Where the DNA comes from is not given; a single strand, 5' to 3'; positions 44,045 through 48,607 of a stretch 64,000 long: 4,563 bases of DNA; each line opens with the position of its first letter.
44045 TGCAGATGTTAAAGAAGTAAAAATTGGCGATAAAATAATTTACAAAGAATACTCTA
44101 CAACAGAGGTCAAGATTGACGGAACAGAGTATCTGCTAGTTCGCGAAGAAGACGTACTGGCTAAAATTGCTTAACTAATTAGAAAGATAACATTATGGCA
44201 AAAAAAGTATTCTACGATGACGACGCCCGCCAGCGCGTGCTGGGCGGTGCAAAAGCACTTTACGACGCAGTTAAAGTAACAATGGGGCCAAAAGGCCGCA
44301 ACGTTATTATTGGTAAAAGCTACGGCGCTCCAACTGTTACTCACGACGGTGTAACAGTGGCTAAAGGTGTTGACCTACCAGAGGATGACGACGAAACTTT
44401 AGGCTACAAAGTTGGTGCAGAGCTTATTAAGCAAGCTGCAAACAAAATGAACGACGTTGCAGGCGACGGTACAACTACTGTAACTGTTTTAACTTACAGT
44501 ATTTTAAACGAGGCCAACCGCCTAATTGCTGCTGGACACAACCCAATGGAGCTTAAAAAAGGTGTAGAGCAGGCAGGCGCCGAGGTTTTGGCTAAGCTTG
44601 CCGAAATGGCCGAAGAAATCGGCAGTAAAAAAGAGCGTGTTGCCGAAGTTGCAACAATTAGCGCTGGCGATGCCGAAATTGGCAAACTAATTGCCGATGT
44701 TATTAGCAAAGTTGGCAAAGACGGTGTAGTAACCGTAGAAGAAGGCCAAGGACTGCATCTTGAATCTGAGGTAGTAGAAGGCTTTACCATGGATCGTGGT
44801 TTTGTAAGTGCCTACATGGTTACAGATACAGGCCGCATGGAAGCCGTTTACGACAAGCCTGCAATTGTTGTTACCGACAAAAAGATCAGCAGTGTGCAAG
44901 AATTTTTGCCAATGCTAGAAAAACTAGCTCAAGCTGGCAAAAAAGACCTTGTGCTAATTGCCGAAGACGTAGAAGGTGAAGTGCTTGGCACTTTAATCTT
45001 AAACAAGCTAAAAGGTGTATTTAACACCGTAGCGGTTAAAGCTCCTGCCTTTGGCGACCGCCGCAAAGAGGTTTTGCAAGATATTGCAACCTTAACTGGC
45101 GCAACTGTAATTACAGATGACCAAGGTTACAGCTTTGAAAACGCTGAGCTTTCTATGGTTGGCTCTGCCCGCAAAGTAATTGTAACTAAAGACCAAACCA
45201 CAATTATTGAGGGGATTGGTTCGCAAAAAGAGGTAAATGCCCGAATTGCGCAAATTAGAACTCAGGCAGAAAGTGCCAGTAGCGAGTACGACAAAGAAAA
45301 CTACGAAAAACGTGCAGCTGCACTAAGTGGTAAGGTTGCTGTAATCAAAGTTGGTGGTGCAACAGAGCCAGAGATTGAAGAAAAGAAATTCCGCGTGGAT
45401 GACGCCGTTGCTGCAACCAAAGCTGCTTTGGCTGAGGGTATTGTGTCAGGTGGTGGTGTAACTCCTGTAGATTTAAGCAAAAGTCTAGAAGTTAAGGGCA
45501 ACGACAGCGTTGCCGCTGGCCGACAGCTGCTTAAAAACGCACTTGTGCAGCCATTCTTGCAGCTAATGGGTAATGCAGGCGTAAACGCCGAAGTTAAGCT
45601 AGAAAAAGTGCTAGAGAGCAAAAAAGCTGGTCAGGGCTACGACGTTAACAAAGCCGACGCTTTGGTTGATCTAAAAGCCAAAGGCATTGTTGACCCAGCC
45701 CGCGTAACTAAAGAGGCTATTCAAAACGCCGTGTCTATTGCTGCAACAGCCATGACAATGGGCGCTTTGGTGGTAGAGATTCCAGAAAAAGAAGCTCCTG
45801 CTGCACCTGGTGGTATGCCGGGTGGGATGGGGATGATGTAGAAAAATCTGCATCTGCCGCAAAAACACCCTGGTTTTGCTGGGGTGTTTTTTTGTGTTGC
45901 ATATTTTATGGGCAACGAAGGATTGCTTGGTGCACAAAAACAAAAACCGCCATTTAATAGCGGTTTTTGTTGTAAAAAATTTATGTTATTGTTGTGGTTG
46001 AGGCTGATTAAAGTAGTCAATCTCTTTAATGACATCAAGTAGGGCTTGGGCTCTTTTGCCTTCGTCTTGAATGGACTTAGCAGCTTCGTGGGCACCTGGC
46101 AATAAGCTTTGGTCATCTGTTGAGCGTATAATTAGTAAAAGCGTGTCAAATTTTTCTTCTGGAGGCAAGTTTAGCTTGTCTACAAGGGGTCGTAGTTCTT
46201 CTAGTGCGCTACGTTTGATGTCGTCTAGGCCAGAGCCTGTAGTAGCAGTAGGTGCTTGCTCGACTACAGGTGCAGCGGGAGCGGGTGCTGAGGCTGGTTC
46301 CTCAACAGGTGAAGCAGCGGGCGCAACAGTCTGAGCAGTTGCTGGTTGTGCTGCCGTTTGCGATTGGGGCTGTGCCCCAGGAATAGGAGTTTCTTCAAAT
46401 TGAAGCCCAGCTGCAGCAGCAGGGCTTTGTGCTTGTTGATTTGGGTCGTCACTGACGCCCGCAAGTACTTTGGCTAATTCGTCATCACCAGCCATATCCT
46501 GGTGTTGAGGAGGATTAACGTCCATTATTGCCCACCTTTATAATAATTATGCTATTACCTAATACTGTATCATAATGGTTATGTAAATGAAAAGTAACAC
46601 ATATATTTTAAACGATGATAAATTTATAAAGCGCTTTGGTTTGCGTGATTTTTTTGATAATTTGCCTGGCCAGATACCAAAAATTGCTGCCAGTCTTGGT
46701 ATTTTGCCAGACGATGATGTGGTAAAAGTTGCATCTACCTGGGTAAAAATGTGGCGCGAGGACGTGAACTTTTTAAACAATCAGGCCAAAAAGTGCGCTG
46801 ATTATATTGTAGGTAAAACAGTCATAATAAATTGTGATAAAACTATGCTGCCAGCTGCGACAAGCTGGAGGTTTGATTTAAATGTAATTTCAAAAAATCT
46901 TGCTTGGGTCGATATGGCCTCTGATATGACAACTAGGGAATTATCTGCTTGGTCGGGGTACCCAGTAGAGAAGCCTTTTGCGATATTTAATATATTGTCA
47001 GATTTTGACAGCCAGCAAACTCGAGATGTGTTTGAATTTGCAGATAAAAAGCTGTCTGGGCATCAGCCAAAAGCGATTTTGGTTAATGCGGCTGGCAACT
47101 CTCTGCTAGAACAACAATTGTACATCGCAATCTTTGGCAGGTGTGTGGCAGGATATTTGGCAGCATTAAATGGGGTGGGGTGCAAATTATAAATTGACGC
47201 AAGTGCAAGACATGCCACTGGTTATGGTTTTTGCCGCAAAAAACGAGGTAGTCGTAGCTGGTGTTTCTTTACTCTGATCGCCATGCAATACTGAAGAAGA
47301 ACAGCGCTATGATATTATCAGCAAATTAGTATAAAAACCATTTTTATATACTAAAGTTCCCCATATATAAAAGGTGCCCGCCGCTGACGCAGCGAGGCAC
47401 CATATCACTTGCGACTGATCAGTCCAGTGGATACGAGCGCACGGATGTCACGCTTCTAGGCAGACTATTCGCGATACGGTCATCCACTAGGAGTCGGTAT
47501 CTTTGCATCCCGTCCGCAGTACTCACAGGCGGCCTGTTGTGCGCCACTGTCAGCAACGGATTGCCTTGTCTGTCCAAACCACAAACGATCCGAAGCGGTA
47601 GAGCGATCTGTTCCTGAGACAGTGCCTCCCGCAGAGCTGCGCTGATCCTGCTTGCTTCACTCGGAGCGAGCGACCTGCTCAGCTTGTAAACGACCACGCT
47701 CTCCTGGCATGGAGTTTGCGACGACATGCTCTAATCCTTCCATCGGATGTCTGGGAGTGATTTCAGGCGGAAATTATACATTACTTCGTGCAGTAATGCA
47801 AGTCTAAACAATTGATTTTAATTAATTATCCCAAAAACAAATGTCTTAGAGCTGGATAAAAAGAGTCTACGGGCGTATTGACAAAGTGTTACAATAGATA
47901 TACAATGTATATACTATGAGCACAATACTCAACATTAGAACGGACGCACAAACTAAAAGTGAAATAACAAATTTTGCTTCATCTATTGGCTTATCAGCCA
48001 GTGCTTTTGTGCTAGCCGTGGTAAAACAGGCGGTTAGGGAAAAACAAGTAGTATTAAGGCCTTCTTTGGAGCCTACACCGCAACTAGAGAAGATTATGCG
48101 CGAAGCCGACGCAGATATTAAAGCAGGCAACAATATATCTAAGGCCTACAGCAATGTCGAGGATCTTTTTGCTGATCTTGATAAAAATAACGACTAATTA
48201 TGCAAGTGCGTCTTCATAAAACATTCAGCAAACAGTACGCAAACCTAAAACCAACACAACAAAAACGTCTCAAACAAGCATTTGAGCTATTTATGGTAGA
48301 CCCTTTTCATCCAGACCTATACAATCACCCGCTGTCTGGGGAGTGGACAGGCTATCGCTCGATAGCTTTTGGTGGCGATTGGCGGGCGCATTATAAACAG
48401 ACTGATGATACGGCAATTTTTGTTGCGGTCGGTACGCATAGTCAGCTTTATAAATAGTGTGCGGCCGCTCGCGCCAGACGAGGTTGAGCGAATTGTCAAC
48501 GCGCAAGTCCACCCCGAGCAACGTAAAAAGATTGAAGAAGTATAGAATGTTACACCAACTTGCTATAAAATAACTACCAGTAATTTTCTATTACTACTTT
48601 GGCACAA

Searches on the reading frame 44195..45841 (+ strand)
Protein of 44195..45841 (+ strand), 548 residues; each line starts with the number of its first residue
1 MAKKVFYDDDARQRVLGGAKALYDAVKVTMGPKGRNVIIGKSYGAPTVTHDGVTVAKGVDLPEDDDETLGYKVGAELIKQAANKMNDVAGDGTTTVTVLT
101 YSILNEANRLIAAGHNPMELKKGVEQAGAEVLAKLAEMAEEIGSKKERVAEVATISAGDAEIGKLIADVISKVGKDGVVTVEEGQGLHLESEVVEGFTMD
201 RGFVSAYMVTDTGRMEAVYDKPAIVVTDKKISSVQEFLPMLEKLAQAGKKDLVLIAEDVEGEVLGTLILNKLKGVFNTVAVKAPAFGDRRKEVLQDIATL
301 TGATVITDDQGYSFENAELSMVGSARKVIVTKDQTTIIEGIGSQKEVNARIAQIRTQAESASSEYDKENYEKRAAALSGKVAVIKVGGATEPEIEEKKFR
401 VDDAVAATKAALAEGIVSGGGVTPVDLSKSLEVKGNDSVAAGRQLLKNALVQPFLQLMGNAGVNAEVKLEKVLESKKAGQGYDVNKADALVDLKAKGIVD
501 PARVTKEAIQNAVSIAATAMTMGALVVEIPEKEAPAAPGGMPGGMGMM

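Call 12: find_encoding_contigs(protein=window:44195-45841:+, flank=10000, max_places=6)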
Protein window:44195-45841:+ (548 aa): 2 contigs read that carry it; 2 places shown.
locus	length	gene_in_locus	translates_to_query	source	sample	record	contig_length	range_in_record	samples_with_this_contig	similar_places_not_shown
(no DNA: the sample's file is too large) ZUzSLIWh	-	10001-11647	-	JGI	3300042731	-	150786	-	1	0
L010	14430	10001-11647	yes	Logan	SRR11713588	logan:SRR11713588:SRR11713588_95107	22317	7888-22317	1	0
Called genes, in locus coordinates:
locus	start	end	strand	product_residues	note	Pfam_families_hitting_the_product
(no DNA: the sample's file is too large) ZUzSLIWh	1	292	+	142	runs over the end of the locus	-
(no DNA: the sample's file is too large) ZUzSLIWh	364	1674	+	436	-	PF08245:Mur_ligase_M, PF02875:Mur_ligase_C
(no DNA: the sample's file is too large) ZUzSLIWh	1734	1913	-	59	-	-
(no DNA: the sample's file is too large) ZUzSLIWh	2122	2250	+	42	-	-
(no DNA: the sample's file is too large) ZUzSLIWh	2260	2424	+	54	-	-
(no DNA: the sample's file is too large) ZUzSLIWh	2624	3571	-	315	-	PF02388:FemAB, PF13480:Acetyltransf_6, PF02388:FemAB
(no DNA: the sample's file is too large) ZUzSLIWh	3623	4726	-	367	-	PF13439:Glyco_transf_4, PF00534:Glycos_transf_1, PF13692:Glyco_trans_1_4, PF13524:Glyco_trans_1_2 (weak), PF26337:Gtf3_C (weak)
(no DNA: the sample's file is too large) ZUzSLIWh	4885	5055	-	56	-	-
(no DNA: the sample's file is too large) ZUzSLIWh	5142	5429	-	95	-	-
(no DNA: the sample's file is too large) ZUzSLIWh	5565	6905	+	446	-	PF02878:PGM_PMM_I, PF02879:PGM_PMM_II, PF02880:PGM_PMM_III, PF00408:PGM_PMM_IV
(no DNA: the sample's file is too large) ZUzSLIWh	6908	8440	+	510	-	PF02878:PGM_PMM_I, PF00408:PGM_PMM_IV (faint), PF02879:PGM_PMM_II, PF02880:PGM_PMM_III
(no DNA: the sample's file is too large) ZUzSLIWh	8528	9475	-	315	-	-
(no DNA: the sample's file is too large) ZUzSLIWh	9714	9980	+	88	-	PF00166:Cpn10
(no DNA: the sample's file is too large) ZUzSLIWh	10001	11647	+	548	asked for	PF00118:Cpn60_TCP1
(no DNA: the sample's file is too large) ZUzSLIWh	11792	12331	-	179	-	-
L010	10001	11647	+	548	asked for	PF00118:Cpn60_TCP1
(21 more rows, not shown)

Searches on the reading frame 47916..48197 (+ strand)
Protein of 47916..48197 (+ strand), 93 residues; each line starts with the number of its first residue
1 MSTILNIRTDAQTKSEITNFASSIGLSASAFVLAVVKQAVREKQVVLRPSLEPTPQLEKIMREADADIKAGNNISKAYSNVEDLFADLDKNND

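Call 6: search_protein_families(library=pfam, proteins=[window:47916-48197:+], max_evalue=0.01)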
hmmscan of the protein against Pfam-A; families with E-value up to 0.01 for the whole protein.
window:47916-48197:+ (93 aa): 1 family
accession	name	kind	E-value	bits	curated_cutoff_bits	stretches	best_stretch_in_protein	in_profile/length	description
PF04221.18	RelB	-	0.001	19.4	22.4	1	4-85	3-79/82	RelB antitoxin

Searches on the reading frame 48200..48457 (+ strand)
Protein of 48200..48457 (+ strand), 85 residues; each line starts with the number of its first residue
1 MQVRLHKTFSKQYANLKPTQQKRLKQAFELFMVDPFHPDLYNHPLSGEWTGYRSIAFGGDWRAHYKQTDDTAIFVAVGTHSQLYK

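Call 6: search_protein_families(library=pfam, proteins=[window:48200-48457:+], max_evalue=0.01)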
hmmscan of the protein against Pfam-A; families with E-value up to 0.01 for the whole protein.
window:48200-48457:+ (85 aa): 2 families
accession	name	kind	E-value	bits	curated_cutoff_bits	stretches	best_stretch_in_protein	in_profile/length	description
PF15738.11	YafQ_toxin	-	2.3e-11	44.3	30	1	2-84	2-87/88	Bacterial toxin of type II toxin-antitoxin system, YafQ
PF05016.21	ParE_toxin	-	1.4e-06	29.2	23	1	4-84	2-89/89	ParE toxin of type II toxin-antitoxin system, parDE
